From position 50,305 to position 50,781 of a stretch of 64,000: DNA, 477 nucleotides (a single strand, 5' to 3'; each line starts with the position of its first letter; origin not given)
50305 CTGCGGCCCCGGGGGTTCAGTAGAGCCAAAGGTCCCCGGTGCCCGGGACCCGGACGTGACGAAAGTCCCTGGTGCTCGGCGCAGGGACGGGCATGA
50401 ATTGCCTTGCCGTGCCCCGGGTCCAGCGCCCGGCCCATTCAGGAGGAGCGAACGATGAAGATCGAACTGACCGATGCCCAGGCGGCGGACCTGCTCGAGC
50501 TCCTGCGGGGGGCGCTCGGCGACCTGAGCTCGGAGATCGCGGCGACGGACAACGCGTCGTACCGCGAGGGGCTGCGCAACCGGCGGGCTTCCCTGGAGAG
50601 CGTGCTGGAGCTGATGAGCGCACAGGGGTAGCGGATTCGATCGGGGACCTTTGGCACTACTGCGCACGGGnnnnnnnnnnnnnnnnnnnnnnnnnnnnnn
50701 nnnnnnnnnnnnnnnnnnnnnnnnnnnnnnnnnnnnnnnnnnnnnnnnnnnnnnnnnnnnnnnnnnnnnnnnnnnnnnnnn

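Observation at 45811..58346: Divergent OFOR / gap-[NiFe]-hydrogenase super-locus: a compact 2-oxoacid-to-NAD(P)H-to-H2 electron-disposal module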

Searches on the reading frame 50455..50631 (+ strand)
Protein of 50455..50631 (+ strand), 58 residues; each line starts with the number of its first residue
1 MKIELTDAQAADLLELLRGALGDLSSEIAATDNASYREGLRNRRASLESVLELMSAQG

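Call 8: search_protein_families(library=ncbifam, proteins=[window:50455-50631:+], max_evalue=0.001)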
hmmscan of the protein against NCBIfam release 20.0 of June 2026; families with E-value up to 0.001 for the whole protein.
window:50455-50631:+ (58 aa): 0 families

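Call 85: search_protein_families(library=pfam, proteins=[window:50455-50631:+], max_evalue=1)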
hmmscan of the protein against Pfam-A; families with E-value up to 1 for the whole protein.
window:50455-50631:+ (58 aa): 1 family
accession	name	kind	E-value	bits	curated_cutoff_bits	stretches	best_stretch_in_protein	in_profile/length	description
PF20003.4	fvmX5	-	0.081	13.2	24.2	1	11-53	130-172/187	FtsH ternary system domain X5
